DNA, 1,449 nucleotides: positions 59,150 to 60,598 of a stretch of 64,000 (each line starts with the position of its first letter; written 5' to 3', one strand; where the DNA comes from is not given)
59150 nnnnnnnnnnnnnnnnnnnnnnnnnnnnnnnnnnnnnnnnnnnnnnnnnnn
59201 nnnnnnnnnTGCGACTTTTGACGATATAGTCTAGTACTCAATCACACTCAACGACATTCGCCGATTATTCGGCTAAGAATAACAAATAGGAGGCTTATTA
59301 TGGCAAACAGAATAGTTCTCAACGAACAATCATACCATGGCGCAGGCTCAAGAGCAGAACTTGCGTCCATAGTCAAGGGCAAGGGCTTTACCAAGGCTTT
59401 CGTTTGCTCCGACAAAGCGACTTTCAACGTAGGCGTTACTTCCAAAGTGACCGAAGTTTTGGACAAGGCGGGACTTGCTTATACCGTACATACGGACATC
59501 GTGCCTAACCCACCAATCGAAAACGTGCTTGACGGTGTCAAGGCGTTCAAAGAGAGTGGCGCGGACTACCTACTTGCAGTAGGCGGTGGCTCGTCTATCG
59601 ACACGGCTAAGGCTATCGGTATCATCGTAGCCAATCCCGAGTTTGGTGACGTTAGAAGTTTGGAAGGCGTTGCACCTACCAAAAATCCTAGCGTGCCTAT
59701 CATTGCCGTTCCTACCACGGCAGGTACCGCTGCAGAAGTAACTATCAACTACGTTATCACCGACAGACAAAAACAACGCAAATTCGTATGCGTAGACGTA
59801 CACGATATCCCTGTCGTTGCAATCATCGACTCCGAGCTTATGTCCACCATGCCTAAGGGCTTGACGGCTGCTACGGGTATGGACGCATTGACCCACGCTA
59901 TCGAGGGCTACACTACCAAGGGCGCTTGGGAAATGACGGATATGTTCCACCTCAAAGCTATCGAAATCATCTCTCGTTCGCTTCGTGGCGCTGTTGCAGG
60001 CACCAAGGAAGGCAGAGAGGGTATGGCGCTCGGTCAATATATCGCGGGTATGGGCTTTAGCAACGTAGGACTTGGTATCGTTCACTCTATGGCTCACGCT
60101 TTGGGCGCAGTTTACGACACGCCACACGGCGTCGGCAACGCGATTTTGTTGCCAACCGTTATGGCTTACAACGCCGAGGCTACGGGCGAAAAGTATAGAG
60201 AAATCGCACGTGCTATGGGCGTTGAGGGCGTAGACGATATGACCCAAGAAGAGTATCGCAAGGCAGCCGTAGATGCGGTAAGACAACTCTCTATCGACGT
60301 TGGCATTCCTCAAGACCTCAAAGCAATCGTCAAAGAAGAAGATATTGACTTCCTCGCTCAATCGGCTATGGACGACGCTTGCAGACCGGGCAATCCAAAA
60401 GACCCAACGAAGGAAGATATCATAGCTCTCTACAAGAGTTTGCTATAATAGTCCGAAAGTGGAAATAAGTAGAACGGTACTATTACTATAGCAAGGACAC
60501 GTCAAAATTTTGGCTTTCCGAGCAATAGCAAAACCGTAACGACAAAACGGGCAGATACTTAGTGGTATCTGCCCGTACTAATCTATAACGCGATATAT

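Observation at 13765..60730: Dispersed near-palindromic motif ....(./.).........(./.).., 8 copies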

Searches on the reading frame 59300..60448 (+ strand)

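Call 9: search_protein_families(library=ncbifam, proteins=[window:59300-60448:+])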
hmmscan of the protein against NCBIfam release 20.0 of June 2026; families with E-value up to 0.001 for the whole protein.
window:59300-60448:+ (382 aa): 17 families
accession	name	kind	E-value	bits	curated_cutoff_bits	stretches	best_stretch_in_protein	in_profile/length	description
NF007911.0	PRK10624.1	equivalog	4.6e-198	657.8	537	1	1-381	1-381/382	lactaldehyde reductase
TIGR02638.1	lactal_redase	equivalog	5.8e-179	594.8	523.15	1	2-378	1-379/379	lactaldehyde reductase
NF041833.1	Fe_ADH_ErcA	equivalog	3e-105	352.5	550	1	12-381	12-381/382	alcohol dehydrogenase-like regulatory protein ErcA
NF007363.0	PRK09860.1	equivalog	2e-95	320.2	581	1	14-380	15-381/383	L-threonine dehydrogenase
NF053866.1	CholDhdGbsBBac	equivalog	1.8e-86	290.2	550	1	10-380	17-389/392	choline dehydrogenase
NF010378.0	PRK13805.1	equivalog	1.7e-76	257.8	951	1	12-379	466-861/872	bifunctional acetaldehyde-CoA/alcohol dehydrogenase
NF011998.0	PRK15454.1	equivalog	2.9e-72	243.6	556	1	12-379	31-392/395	ethanolamine utilization ethanol dehydrogenase EutG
NF058672.1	4HyButDHCUPNE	equivalog_domain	1.6e-64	218.5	500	1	14-379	13-375/378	4-hydroxybutyrate dehydrogenase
NF050025.1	SulfAcetaldRedSarD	equivalog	1.8e-63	214.7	700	1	11-377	11-380/385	sulfoacetaldehyde reductase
TIGR04266.1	NDMA_methanol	equivalog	9e-55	186.1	625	1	16-344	24-355/420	NDMA-dependent methanol dehydrogenase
TIGR03405.1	Phn_Fe-ADH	equivalog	1.3e-46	159.1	423.7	1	13-358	9-345/355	iron-containing alcohol dehydrogenase PsrA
NF011717.0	PRK15138.1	equivalog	1.3e-21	77.1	645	1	44-343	44-346/387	alcohol dehydrogenase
NF041822.1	daptide_DH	equivalog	2e-16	59.9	300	1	34-219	4-191/363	daptide-type RiPP biosynthesis dehydogenase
NF006941.0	PRK09423.1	subfamily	6.7e-11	41.6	336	1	13-110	13-107/367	glycerol dehydrogenase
NF002022.0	PRK00843.1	equivalog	7.5e-07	28.4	413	1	5-106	8-106/350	NAD(P)-dependent glycerol-1-phosphate dehydrogenase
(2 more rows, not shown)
